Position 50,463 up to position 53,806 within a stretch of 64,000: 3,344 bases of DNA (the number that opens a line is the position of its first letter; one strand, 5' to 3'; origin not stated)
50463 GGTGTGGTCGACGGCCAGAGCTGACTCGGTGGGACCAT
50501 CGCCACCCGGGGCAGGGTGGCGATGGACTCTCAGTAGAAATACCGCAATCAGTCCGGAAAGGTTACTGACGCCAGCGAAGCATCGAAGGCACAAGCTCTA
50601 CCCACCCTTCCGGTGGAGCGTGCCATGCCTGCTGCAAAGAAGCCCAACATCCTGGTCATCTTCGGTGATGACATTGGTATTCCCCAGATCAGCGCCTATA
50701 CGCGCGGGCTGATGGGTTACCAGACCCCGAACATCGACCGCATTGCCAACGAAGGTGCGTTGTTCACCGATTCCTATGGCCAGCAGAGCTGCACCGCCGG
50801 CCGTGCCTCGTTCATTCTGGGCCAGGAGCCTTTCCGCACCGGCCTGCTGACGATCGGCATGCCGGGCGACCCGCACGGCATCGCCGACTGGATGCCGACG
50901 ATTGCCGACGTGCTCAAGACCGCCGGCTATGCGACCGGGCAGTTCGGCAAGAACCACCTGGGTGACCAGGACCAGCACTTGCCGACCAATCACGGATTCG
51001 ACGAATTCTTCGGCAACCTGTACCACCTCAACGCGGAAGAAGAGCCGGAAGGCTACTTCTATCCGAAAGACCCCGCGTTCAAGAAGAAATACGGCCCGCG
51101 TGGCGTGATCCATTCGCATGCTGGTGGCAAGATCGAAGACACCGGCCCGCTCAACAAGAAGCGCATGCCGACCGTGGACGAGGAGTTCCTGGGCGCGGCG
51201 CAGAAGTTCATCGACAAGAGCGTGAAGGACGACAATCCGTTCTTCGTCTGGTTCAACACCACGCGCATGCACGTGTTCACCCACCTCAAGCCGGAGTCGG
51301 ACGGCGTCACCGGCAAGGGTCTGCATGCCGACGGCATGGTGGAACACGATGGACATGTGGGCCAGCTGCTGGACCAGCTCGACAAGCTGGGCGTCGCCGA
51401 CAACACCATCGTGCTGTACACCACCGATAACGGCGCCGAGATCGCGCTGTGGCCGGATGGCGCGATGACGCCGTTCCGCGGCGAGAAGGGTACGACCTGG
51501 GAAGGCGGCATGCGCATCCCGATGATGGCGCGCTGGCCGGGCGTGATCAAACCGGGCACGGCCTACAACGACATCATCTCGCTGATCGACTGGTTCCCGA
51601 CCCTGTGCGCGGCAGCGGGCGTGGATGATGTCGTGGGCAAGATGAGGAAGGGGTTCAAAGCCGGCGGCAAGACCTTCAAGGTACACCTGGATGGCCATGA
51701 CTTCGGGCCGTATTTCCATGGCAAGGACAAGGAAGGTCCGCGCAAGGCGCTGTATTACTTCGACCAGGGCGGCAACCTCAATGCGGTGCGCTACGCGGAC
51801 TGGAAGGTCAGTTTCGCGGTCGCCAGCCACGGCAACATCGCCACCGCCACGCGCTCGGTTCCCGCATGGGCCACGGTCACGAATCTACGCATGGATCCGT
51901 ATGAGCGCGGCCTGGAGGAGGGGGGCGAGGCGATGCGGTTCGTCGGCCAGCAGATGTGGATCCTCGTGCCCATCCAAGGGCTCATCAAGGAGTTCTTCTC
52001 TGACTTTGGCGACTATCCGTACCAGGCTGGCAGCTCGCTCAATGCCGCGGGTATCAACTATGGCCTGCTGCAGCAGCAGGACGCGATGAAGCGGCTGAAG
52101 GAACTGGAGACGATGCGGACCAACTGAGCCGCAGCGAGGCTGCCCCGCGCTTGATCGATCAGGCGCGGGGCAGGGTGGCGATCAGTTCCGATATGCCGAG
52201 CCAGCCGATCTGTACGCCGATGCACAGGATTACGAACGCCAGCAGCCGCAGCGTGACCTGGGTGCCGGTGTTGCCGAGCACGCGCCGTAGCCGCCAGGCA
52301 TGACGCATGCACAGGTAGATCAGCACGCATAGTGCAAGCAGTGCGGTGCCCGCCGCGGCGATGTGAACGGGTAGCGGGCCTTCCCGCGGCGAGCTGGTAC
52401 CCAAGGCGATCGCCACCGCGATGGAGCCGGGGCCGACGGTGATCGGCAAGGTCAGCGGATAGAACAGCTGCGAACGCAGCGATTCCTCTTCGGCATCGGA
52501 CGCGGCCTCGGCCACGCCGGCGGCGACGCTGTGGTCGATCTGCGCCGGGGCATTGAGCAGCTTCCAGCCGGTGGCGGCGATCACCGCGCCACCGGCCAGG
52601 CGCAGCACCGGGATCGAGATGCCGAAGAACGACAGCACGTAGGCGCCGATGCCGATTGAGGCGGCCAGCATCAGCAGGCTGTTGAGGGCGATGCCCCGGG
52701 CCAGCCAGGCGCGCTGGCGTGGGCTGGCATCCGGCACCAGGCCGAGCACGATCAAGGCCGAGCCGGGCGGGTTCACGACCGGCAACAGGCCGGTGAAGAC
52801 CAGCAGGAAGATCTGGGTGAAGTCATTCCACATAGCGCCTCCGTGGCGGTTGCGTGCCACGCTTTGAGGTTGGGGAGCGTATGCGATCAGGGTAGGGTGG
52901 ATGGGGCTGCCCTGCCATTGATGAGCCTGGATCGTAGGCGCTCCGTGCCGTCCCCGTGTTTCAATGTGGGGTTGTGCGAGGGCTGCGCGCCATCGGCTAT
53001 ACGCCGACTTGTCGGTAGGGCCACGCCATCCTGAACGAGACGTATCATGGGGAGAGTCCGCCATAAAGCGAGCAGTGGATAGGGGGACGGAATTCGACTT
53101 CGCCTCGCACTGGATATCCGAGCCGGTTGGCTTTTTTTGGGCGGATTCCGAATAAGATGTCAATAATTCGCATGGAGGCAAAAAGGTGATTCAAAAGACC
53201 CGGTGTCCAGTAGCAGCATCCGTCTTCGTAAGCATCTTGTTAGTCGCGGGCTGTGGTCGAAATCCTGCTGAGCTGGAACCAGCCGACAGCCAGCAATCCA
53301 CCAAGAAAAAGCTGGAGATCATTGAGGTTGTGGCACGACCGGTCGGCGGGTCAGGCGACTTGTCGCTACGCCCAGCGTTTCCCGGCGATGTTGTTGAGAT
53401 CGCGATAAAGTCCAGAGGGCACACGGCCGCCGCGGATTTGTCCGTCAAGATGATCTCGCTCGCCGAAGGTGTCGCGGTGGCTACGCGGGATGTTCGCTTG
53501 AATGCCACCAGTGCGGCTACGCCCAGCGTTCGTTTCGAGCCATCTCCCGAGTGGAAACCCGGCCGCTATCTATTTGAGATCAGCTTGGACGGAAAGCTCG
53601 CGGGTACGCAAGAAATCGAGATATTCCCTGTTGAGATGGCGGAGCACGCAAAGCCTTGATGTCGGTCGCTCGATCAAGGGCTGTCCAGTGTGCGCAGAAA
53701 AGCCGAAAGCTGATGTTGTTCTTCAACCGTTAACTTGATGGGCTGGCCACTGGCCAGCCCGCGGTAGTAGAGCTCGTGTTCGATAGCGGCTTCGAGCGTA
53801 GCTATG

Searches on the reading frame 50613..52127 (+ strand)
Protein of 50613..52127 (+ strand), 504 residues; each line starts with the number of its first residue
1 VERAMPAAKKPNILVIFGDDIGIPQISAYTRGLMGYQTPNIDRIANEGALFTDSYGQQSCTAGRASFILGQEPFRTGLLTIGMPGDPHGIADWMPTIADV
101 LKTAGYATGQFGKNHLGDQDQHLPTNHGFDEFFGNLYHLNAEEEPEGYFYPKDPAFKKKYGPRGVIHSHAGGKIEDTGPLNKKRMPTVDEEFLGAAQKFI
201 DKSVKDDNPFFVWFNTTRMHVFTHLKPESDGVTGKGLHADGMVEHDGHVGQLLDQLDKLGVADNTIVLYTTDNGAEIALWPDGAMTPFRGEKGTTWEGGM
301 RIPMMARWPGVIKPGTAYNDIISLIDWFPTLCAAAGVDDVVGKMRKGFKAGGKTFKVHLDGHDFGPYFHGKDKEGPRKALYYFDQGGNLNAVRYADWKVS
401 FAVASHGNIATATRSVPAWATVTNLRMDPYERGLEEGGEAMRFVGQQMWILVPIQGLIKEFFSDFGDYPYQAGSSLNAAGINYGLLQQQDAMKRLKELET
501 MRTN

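Call 9: search_protein_families(library=pfam, proteins=[window:50613-52127:+], max_evalue=0.01)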
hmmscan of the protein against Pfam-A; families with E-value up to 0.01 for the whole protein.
window:50613-52127:+ (504 aa): 3 families
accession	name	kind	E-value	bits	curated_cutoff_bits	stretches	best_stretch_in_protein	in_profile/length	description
PF00884.28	Sulfatase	-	4.2e-47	161.3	25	1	11-337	1-301/301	Sulfatase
PF16347.10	SGSH_C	-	2.3e-06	28.3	29.3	1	294-338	10-54/154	N-sulphoglucosamine sulphohydrolase, C-terminal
PF01663.27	Phosphodiest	-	0.0015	18.6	23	1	187-275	135-221/342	Type I phosphodiesterase / nucleotide pyrophosphatase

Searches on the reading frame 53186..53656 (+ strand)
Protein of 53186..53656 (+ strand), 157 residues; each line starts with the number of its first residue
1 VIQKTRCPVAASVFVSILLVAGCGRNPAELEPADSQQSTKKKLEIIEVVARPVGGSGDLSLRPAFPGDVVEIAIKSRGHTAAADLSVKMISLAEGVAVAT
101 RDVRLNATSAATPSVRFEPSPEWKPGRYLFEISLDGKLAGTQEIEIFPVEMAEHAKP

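Call 18: search_protein_families(library=pfam, proteins=[window:53186-53656:+], max_evalue=0.01)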
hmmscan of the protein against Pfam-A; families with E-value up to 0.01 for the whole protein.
window:53186-53656:+ (157 aa): 0 families

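Call 37: search_protein_families(library=ncbifam, proteins=[window:53186-53656:+], max_evalue=0.001)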
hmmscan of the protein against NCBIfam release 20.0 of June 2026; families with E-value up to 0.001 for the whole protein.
window:53186-53656:+ (157 aa): 0 families
